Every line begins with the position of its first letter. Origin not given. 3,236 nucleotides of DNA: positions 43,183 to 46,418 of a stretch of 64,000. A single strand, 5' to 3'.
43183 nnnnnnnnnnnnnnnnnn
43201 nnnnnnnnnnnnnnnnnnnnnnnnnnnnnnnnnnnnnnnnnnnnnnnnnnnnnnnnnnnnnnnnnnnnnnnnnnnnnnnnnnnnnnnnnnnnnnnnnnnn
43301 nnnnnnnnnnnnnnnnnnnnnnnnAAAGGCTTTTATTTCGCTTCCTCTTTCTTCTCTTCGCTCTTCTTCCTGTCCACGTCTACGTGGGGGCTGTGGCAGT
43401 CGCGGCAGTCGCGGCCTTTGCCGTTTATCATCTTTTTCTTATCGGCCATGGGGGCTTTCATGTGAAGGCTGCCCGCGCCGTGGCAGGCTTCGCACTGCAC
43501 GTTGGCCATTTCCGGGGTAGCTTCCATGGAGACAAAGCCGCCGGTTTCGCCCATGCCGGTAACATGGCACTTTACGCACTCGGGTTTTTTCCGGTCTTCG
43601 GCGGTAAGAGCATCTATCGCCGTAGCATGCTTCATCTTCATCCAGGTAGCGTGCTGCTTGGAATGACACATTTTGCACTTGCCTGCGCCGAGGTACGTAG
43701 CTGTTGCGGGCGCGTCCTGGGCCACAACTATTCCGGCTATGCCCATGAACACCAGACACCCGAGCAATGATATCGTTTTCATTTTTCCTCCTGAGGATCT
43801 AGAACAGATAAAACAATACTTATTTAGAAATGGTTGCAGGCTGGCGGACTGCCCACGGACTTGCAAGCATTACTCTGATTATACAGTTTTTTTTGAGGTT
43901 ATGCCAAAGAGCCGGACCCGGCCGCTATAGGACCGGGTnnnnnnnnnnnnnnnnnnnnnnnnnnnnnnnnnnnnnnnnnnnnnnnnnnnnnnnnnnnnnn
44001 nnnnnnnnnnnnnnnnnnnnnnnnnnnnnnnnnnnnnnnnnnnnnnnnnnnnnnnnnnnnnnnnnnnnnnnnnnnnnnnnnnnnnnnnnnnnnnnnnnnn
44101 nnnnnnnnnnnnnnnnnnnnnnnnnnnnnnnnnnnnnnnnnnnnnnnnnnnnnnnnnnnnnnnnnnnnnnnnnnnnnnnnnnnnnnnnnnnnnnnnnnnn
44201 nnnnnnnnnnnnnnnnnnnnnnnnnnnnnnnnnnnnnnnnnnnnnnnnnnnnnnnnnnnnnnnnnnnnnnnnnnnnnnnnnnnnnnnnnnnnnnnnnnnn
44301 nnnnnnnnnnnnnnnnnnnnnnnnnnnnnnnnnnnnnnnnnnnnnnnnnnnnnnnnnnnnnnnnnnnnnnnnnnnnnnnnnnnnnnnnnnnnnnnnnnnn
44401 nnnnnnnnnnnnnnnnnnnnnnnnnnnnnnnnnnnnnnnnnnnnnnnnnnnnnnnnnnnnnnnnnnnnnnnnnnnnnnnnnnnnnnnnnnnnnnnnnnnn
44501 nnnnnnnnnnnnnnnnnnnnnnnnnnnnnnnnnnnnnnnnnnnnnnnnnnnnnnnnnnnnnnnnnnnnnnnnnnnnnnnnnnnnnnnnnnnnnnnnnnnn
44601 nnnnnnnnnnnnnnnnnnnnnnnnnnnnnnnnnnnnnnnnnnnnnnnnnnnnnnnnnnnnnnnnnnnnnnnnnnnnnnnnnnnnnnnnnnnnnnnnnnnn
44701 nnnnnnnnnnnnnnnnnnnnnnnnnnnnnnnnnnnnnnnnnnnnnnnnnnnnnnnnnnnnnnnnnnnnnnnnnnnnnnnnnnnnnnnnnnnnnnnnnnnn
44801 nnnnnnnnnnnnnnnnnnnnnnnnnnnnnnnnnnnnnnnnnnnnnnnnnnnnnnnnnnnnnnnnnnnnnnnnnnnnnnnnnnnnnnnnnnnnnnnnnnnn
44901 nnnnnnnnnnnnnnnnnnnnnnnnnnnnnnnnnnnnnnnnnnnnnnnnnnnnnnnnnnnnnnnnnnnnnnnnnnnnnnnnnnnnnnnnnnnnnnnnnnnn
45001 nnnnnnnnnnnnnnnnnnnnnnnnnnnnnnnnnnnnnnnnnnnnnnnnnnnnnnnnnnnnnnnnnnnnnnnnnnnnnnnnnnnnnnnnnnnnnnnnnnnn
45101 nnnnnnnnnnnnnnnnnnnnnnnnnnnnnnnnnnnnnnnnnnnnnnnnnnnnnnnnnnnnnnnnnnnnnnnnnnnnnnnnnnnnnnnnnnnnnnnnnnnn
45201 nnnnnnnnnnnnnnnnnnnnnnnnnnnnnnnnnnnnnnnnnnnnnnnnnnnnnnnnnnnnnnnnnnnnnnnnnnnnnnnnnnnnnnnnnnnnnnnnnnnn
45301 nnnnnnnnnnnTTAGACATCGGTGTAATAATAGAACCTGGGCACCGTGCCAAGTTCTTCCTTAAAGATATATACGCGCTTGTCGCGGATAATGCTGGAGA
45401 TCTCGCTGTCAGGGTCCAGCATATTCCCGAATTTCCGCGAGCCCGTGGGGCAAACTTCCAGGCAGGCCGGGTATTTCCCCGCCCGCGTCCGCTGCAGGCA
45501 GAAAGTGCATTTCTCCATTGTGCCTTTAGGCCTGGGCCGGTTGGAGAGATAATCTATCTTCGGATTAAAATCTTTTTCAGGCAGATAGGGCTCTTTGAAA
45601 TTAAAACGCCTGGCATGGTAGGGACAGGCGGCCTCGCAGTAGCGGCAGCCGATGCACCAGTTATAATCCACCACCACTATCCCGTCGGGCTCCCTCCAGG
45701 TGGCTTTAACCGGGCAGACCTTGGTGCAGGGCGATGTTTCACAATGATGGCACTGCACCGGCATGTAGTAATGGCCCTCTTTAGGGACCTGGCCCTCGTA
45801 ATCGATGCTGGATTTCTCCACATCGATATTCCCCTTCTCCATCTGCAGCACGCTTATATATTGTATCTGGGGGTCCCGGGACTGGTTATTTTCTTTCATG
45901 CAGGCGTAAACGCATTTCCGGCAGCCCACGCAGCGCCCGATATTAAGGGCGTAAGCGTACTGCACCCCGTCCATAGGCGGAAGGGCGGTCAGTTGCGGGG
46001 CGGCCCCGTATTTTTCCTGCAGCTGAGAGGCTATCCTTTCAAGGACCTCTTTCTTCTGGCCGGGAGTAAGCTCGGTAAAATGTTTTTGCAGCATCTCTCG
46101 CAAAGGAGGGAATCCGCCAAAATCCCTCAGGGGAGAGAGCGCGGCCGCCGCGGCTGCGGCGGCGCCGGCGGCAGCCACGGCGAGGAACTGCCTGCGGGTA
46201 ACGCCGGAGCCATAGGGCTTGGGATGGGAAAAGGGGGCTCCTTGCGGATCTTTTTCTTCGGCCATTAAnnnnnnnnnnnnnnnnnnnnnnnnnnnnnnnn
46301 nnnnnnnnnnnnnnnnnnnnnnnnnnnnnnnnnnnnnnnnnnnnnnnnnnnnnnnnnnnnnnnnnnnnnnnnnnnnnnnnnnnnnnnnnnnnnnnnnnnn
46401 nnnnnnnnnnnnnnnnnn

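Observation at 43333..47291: Five-gene quinol-to-periplasm electron module: cytochrome c, anchored tetrahaem, Tat-exported FeS subunit, NrfD-like subunit, soluble tetrahaem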

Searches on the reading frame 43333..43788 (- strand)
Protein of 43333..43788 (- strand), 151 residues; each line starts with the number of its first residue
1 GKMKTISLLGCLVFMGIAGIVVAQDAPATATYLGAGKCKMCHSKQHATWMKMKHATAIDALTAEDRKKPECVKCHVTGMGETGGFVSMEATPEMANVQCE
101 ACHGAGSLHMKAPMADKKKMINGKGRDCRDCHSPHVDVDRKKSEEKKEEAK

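Call 3: search_protein_families(library=pfam, proteins=[window:43333-43788:-], max_evalue=0.01)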
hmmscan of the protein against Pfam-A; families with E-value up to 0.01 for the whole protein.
window:43333-43788:- (151 aa): 4 families
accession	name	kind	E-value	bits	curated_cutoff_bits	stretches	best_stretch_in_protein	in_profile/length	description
PF13435.11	Cytochrome_C554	-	3.3e-17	63.6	20.8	1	37-104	1-84/84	Cytochrome c554 and c-prime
PF14522.11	Cytochrome_C7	-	4.1e-06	27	24.8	2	35-103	13-66/67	Cytochrome c7 and related cytochrome c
PF22113.1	Mtrc-MtrF_II-IV_dom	-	0.00014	21.8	30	0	34-78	119-166/176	Outer membrane cytochrome MtrC/MtrF-like, domains II/IV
PF14537.11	Cytochrom_c3_2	-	0.00015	22.6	25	1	92-136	22-68/79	Cytochrome c3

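Call 4: search_protein_families(library=ncbifam, proteins=[window:43333-43788:-], max_evalue=0.01)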
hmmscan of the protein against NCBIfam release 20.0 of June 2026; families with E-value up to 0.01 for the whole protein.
window:43333-43788:- (151 aa): 6 families
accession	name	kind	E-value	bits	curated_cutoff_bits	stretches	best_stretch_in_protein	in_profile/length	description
NF041198.1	UshA_like_PCGU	equivalog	8.7e-27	93.9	275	1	26-137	399-513/519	UshA-like (seleno)protein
NF043010.1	Cyt554_Nsmonas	equivalog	4.1e-13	49.3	400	1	20-109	16-121/238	cytochrome c-550 CycA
NF041028.1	decahem_GSU2203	exception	1.8e-05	24.1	325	1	94-121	65-90/317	GSU2203 family decaheme c-type cytochrome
TIGR03508.1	decahem_SO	subfamily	2.2e-05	24.1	192.2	1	71-119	5-54/258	DmsE family decaheme c-type cytochrome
TIGR03153.1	cytochr_NrfH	equivalog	0.0037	17.3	134.2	0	13-76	6-60/138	cytochrome c nitrite reductase small subunit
TIGR01905.1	paired_CXXCH_1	subfamily_domain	0.0042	17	25.2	0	125-136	6-17/41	doubled CXXCH domain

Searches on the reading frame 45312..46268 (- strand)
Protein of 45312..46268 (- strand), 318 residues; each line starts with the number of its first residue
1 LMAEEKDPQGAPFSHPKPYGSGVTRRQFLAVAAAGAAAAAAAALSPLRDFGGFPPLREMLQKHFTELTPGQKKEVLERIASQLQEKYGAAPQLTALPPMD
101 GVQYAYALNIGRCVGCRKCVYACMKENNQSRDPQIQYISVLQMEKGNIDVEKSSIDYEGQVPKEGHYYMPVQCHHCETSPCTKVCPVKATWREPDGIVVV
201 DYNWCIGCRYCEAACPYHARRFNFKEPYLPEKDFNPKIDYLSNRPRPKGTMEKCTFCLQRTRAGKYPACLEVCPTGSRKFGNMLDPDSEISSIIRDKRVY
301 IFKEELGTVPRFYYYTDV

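Call 3: search_protein_families(library=pfam, proteins=[window:45312-46268:-], max_evalue=0.01)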
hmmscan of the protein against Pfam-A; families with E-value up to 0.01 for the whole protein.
window:45312-46268:- (318 aa): 13 families
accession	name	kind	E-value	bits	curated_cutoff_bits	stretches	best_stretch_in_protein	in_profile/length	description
PF13247.11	Fer4_11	-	5.5e-21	75.1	26.2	2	167-224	4-63/100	4Fe-4S dicluster domain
PF12838.12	Fer4_7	-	1.3e-16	61.2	27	2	205-276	2-51/52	4Fe-4S dicluster domain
PF13187.11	Fer4_9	-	4e-13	49.6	27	2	205-276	2-50/52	4Fe-4S dicluster domain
PF13237.11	Fer4_10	-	5.4e-10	39.5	25.5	2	168-216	4-53/53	4Fe-4S dicluster domain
PF13183.11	Fer4_8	-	4.5e-09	37.1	27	2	111-188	3-67/68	4Fe-4S dicluster domain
PF00037.32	Fer4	-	6.4e-09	35.7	21.1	1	198-220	1-23/24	4Fe-4S binding domain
PF12837.12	Fer4_6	-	1.1e-08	35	25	1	197-219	1-23/24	4Fe-4S binding domain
PF12797.12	Fer4_2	-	6.7e-07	29.3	24.5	2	197-217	2-22/22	4Fe-4S binding domain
PF13534.11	Fer4_17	-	0.00027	21.9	22.2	0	205-257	2-49/61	4Fe-4S dicluster domain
PF13484.11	Fer4_16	-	0.00033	21.8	30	0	201-217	49-65/66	4Fe-4S double cluster binding domain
PF12798.12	Fer4_3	-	0.00038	21.5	27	0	205-219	1-15/15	4Fe-4S binding domain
PF25160.1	LdpA_Fe-S-bd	-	0.00063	19.9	27.6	1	178-218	6-41/49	LdpA Fe-S cluster-binding domain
PF10399.14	UCR_Fe-S_N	-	0.0007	19.4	24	1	22-44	8-30/41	Ubiquitinol-cytochrome C reductase Fe-S subunit TAT signal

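Call 4: search_protein_families(library=ncbifam, proteins=[window:45312-46268:-], max_evalue=0.01)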
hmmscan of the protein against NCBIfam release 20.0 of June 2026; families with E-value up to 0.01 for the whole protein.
window:45312-46268:- (318 aa): 48 families (the best 25 are shown)
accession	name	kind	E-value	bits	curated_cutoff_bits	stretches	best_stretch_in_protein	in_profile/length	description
NF045797.1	DsrO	equivalog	4.4e-48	163.8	200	1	102-315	42-234/235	sulfate reduction electron transfer complex DsrMKJOP subunit DsrO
NF041782.1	mnquin_red_QrcC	equivalog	2.4e-43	148.5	400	1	104-316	1-226/239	menaquinone reductase iron-sulfur cluster-binding subunit QrcC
NF011569.0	PRK14993.1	equivalog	8.6e-39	133.4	416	2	103-223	43-150/244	tetrathionate reductase subunit TtrB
NF041715.1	arsenate_red_ArrB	equivalog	1.6e-37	129.3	450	2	107-230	6-114/233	arsenate respiratory reductase iron-sulfur subunit ArrB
TIGR03149.1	cyt_nit_nrfC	equivalog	5e-32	111.1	377.6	1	101-313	36-214/225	cytochrome c nitrite reductase Fe-S protein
NF008134.0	PRK10882.1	equivalog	6.4e-31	107.6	263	2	111-227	46-168/329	hydrogenase 2 operon protein HybA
TIGR02951.1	DMSO_dmsB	equivalog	3.6e-29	101.9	214.1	1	103-283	1-153/161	DMSO/selenate family reductase complex B subunit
NF045715.1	sulf_resp_HmcB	equivalog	1.3e-27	96.7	420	1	108-282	41-197/307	sulfate respiration complex iron-sulfur protein HmcB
NF038355.1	FDH3_beta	equivalog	2.2e-23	83.2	240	1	108-296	7-173/180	formate dehydrogenase FDH3 subunit beta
TIGR03478.1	DMSO_red_II_bet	subfamily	6.1e-21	74.7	480.7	2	158-225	116-184/321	DMSO reductase family type II enzyme, iron-sulfur subunit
TIGR01582.1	FDH-beta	equivalog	2.9e-19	69.3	334.7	2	102-224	20-145/283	formate dehydrogenase subunit beta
NF042979.1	EthbenzDh_ebdB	equivalog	4.7e-19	68.5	740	2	158-223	138-204/354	ethylbenzene dehydrogenase subunit beta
NF009408.0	PRK12769.1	equivalog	3.1e-16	58.7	1003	1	110-278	9-142/659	formate-dependent uric acid utilization protein AegA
NF007658.0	PRK10330.1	equivalog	2.9e-15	56.2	260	1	171-276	56-150/181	electron transport protein HydN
NF007382.0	PRK09898.1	equivalog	1e-14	54.6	213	1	111-221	66-172/208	ferredoxin-like protein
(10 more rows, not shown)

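Call 15: search_solved_structures(query=window:45312-46268:-, max_evalue=1e-10)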
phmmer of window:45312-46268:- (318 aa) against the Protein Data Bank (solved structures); distinct sequences matched with E-value up to 1e-10: 17.
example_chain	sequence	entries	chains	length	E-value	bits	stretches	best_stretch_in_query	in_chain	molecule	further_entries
2vpw_B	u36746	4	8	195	6.7e-31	110.8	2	246-315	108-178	NRFC PROTEIN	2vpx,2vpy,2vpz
8k9e_B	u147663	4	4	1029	6.8e-31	110.8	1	79-268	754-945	Fe-S-cluster-containing hydrogenase components 1-like protein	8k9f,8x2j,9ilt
6cz7_B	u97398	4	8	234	1.4e-30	109.8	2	107-232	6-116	4Fe-4S ferredoxin, iron-sulfur binding domain protein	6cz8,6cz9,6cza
6f0k_B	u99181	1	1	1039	3e-29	105.4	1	103-314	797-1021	Fe-S-cluster-containing hydrogenase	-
6btm_B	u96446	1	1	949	1.1e-25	93.6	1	103-316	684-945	Alternative Complex III subunit B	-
6lod_B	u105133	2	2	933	1.3e-25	93.5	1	99-315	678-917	Fe-S-cluster-containing hydrogenase components 1-like protein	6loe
7qv7_A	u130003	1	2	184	1.9e-19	73.1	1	168-300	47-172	Hydrogen dependent carbon dioxide reductase subunit HycB3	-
2ivf_B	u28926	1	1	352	3.4e-18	69.1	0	159-223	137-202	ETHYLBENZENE DEHYDROGENASE BETA-SUBUNIT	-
4ydd_B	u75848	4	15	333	1.2e-16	63.9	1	158-315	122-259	DMSO reductase family type II enzyme, iron-sulfur subunit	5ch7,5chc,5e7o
7z0s_B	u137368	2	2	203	1.7e-16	63.4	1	169-312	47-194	Formate hydrogenlyase subunit 2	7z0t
1kqf_B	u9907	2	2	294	6.4e-16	61.6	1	103-283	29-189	FORMATE DEHYDROGENASE, NITRATE-INDUCIBLE, IRON-SULFUR SUBUNIT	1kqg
9vap_B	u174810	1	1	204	1.1e-15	60.8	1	109-288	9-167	4Fe-4S dicluster domain-containing protein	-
7qv7_B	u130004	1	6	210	8.8e-15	57.8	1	108-276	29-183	Hydrogen dependent carbon dioxide reductase subunit HycB4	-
1q16_B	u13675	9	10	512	3e-12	49.5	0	166-226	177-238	Respiratory nitrate reductase 1 beta chain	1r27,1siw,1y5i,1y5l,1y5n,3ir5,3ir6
4v4c_B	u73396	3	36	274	5.1e-12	48.8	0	103-226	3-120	Pyrogallol hydroxytransferase small subunit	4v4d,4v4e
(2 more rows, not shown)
